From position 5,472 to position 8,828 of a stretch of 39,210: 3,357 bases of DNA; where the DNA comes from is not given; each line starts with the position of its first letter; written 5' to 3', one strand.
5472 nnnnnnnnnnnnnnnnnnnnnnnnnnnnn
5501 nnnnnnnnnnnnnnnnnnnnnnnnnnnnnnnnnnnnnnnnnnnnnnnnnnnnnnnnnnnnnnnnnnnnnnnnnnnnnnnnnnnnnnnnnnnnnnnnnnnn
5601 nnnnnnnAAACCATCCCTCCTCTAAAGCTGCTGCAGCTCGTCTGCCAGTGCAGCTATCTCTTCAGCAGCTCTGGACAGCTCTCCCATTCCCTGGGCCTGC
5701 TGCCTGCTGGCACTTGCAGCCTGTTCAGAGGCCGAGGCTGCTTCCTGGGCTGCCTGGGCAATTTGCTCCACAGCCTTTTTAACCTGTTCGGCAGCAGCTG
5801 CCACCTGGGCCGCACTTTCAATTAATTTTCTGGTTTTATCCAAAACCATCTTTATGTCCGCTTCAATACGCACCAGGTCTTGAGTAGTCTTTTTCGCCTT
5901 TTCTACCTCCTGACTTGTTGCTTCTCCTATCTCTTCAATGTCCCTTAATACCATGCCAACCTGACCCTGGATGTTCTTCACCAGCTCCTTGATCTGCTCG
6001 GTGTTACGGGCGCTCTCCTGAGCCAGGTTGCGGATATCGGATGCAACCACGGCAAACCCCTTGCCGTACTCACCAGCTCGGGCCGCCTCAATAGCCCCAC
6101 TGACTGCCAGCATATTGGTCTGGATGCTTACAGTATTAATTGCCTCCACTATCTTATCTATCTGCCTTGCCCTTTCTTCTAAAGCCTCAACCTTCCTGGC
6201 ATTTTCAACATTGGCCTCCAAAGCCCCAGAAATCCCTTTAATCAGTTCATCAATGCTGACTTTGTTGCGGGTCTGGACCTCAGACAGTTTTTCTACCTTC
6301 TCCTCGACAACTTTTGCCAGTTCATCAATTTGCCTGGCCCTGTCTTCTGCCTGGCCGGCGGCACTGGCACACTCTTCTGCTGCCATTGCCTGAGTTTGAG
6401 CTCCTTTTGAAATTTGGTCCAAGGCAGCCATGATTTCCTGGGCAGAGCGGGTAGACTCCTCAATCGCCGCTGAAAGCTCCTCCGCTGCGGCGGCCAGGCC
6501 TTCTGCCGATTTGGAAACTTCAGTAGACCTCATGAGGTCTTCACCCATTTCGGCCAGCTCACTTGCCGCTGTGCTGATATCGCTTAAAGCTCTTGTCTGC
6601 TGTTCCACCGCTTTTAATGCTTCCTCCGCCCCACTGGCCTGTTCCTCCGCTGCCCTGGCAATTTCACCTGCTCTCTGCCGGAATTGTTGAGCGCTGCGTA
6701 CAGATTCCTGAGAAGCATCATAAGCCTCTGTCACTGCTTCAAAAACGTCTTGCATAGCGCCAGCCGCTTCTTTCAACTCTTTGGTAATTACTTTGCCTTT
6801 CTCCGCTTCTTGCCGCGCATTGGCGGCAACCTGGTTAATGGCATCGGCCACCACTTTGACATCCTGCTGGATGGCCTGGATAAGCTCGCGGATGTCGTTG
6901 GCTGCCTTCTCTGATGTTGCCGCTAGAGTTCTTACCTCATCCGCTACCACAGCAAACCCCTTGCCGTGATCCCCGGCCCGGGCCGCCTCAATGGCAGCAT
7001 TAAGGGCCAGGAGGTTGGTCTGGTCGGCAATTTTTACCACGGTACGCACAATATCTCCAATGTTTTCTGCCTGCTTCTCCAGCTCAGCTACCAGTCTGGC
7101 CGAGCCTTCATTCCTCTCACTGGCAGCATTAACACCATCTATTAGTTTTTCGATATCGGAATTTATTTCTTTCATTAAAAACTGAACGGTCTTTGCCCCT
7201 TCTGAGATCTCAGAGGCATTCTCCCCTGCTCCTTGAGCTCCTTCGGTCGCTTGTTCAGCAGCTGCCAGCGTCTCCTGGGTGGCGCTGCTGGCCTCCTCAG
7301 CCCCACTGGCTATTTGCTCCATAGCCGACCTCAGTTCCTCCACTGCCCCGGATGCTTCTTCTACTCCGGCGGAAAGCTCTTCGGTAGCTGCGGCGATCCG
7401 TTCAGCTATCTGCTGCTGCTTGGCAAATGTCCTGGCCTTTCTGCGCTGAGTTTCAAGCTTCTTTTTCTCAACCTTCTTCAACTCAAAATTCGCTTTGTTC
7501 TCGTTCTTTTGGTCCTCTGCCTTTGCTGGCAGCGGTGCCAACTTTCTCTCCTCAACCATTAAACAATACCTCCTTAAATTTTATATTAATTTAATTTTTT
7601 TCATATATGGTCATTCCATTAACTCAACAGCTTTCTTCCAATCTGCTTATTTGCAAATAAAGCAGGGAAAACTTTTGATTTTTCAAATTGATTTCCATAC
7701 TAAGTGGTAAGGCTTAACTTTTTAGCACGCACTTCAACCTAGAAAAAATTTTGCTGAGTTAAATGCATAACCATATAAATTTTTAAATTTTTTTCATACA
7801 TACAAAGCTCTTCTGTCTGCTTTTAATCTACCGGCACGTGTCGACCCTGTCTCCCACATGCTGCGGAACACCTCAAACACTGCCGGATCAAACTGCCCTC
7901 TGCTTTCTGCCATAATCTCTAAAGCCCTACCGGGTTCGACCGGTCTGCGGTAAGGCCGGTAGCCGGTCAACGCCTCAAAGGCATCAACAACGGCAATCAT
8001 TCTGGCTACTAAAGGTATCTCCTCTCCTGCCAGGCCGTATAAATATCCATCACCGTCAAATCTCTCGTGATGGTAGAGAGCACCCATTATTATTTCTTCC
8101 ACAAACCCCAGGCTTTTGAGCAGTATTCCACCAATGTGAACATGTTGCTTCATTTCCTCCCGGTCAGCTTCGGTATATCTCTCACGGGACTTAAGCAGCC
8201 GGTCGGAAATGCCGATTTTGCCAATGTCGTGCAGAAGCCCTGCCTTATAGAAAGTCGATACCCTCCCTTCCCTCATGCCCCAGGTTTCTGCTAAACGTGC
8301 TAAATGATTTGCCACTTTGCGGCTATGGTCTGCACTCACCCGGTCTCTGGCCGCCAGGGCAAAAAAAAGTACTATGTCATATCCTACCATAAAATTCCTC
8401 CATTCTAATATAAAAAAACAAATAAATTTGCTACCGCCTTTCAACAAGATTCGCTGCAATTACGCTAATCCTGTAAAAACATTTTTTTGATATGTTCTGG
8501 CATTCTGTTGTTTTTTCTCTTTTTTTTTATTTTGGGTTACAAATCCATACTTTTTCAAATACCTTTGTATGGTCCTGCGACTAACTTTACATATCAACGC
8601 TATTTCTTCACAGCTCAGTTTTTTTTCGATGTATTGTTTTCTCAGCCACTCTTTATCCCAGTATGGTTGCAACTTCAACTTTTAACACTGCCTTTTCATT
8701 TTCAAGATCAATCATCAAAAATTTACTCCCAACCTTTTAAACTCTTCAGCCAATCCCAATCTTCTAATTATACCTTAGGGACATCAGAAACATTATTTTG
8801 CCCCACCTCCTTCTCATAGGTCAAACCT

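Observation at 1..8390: Self-contained accessory chemosensory pathway with cytoplasmic-array hallmarks and no flagellar genes nearby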

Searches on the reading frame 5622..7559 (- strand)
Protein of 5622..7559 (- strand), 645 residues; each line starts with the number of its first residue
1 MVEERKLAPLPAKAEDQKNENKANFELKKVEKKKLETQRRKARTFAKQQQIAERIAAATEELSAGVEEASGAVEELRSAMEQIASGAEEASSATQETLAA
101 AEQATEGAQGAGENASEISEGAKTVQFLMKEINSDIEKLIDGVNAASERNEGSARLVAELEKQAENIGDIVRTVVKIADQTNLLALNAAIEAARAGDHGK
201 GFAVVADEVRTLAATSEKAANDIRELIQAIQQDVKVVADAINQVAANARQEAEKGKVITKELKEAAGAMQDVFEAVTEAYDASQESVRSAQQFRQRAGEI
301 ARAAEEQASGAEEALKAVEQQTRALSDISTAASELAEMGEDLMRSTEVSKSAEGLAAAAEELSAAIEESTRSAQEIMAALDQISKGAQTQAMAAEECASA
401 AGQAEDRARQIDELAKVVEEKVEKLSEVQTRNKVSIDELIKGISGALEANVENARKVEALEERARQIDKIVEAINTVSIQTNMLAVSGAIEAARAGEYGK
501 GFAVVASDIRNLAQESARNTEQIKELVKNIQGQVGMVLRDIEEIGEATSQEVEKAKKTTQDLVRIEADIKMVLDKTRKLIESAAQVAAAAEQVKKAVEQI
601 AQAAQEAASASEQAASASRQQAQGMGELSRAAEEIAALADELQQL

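Call 5: search_protein_families(library=pfam, proteins=[window:5622-7559:-], max_evalue=0.01)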
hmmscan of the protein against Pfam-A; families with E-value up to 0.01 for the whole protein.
window:5622-7559:- (645 aa): 3 families
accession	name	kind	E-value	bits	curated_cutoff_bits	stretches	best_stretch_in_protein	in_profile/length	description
PF00015.26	MCPsignal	-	1.7e-68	230.3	34.6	2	157-301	25-169/172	Methyl-accepting chemotaxis protein (MCP) signalling domain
PF20155.4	TMP_3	-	2.6e-06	27.7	41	1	308-456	20-167/192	Tape measure protein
PF06103.16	DUF948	-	0.00018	22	37.2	0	347-411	23-87/89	Bacterial protein of unknown function (DUF948)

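Call 8: search_protein_families(library=ncbifam, proteins=[window:5622-7559:-], max_evalue=0.01)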
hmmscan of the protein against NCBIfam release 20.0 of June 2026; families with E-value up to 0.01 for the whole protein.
window:5622-7559:- (645 aa): 12 families
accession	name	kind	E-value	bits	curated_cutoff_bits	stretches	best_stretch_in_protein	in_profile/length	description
NF058645.1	MCPCtpMPsAe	equivalog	4.2e-43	147.9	900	2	45-342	273-542/558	methyl-accepting chemotaxis protein CtpM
NF047851.1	MCPCitTducer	equivalog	2.9e-36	125.6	900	2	157-241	350-434/553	methyl-accepting chemotaxis citrate transducer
NF041847.1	transduc_aer2_vibrio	equivalog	1.2e-35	123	1200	2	157-235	588-666/804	aerotaxis transducer Aer2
NF007309.0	PRK09793.1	equivalog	5.2e-35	121.4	903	2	157-245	347-435/533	methyl-accepting chemotaxis protein IV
NF011622.0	PRK15048.1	equivalog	7.9e-32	111.1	900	2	155-332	347-527/553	methyl-accepting chemotaxis protein II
NF050802.1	AspChtxCcaA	equivalog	3.1e-31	108.5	1300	2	159-282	564-690/700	aspartate chemotaxis receptor CcaA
NF011615.0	PRK15041.1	equivalog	2.7e-29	102.3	947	2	342-616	237-506/554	methyl-accepting chemotaxis protein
TIGR02168.1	SMC_prok_B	equivalog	1.6e-06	26.2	567.35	1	207-474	710-979/1181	chromosome segregation protein SMC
NF002572.0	PRK02224.1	equivalog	0.00021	19.7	1087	1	12-347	268-603/888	DNA double-strand break repair ATPase Rad50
NF003034.1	PRK03918.1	equivalog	0.00032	18.8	700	1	159-480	159-474/878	DNA double-strand break repair ATPase Rad50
TIGR02169.1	SMC_prok_A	equivalog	0.00052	17.8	729.4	1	378-643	235-501/1165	chromosome segregation protein SMC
NF052273.1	BB0569_chemotaxis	equivalog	0.0014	17.2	1000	1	127-264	74-207/590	BB0569 family chemotaxis protein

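Call 72: search_solved_structures(query=window:5622-7559:-, max_evalue=1e-10)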
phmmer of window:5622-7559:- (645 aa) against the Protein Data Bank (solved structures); distinct sequences matched with E-value up to 1e-10: 13.
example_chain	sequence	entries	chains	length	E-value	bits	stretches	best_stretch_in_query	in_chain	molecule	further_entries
3ja6_H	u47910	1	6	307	1.1e-25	94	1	54-346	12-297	Methyl-accepting chemotaxis protein 2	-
2ch7_A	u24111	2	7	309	1.2e-25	93.9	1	54-345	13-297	METHYL-ACCEPTING CHEMOTAXIS PROTEIN | Methyl-accepting chemotaxis protein 2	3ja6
2ch7_B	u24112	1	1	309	1.3e-25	93.8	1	54-345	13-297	METHYL-ACCEPTING CHEMOTAXIS PROTEIN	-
6s18_A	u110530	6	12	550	1.5e-17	67.2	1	44-319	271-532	Aromatic acid chemoreceptor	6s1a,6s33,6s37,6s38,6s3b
31cj_A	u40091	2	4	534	3.6e-17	65.9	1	67-315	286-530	Aerotaxis receptor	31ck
3zx6_A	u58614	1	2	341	3.5e-16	62.7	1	460-616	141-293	HAMP, METHYL-ACCEPTING CHEMOTAXIS PROTEIN I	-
1qu7_A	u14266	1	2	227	8.4e-16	61.4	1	460-615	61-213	METHYL-ACCEPTING CHEMOTAXIS PROTEIN I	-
8c5v_I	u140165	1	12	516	1.2e-15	60.9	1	344-616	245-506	Methyl-accepting chemotaxis protein I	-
6s1k_E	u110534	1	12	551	1.7e-15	60.4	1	344-616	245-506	Methyl-accepting chemotaxis protein I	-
3g6b_A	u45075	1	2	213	4.5e-14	55.7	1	410-593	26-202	Methyl-accepting chemotaxis protein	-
3g67_A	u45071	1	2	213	1.1e-13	54.4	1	410-596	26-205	Methyl-accepting chemotaxis protein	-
4jpb_B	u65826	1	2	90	1.3e-12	50.9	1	462-530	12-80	Methyl-accepting chemotaxis protein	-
3ur1_C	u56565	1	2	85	1.6e-12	50.6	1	462-530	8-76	Methyl-accepting chemotaxis protein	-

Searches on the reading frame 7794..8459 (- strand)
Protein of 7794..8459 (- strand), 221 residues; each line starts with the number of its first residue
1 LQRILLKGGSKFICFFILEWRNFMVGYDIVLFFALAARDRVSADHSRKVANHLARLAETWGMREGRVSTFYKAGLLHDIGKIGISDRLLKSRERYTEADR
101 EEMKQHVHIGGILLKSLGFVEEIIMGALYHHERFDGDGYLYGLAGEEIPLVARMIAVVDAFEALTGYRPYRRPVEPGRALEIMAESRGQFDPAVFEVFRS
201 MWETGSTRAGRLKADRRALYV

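Call 5: search_protein_families(library=pfam, proteins=[window:7794-8459:-], max_evalue=0.01)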
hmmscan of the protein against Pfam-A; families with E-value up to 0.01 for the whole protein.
window:7794-8459:- (221 aa): 3 families
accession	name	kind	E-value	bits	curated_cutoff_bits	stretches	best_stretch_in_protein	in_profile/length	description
PF13487.12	HD_5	-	4.7e-35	121.3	27.2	1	35-194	7-170/170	HD domain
PF01966.28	HD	-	3.2e-20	73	22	1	43-163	2-115/116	HD domain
PF08668.18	HDOD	-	7e-06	26.1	22.9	1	43-131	96-194/196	HDOD domain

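Call 8: search_protein_families(library=ncbifam, proteins=[window:7794-8459:-], max_evalue=0.01)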
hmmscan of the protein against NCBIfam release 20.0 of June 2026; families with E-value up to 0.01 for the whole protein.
window:7794-8459:- (221 aa): 6 families
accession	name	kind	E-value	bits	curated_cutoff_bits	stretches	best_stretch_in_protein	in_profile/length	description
NF053512.1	nitric_RR_NosR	exception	8.1e-31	107.5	400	1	35-206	185-358/422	response regulator c-di-GMP phosphodiesterase, NosR family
TIGR00277.1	HDIG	domain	1.8e-06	27.7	27.6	1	44-132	7-83/84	HDIG domain-containing metalloprotein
TIGR02621.3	cas3_GSU0051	exception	5.7e-05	22.1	400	1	43-81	672-710/854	type I-G CRISPR-associated helicase/endonuclease Cas3g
TIGR01596.1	cas3_HD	equivalog_domain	0.00024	21.2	43.45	1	44-139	3-109/178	CRISPR-associated endonuclease Cas3''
NF005519.0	PRK07152.1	equivalog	0.00033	19.7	315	1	43-132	198-287/361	nicotinate-nucleotide adenylyltransferase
TIGR03319.1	RNase_Y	equivalog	0.0037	15.8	454.35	0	44-133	332-403/514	ribonuclease Y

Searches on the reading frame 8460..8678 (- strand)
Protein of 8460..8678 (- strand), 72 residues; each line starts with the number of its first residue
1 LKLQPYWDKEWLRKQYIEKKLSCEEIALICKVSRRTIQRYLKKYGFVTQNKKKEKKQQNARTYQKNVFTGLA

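Call 23: search_protein_families(library=pfam, proteins=[window:8460-8678:-], max_evalue=0.01)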
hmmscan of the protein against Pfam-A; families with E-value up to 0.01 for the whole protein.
window:8460-8678:- (72 aa): 11 families
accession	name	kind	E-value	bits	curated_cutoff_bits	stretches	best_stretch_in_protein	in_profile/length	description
PF15978.11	TnsD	-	2.1e-05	24.2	32.4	1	11-68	189-246/355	Tn7-like transposition protein D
PF13384.12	HTH_23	-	5.9e-05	23.2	24.6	1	18-44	16-41/50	Homeodomain-like domain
PF08822.17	DUF1804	-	9.1e-05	22.9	29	1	9-42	8-41/164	Protein of unknown function (DUF1804)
PF13518.12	HTH_28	-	0.00016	22.1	25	1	14-44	7-36/52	Helix-turn-helix domain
PF08279.18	HTH_11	-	0.00029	21.1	25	1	19-43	14-38/55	HTH domain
PF03683.19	UPF0175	-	0.0024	18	27.9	1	15-51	28-65/75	Uncharacterised protein family (UPF0175)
PF12728.13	HTH_17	-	0.0025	18.5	27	1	22-43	3-24/51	Helix-turn-helix domain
PF13936.12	HTH_38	-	0.0045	17.1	27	1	16-43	16-43/44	Helix-turn-helix domain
PF13551.12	HTH_29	-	0.0046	17.5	28.1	1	21-44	12-36/64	Winged helix-turn helix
PF01498.24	HTH_Tnp_Tc3_2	-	0.0072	17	31.5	1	21-54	14-52/72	Transposase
PF02796.21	HTH_7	-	0.0091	16.5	23.8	0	18-43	19-44/45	Helix-turn-helix domain of resolvase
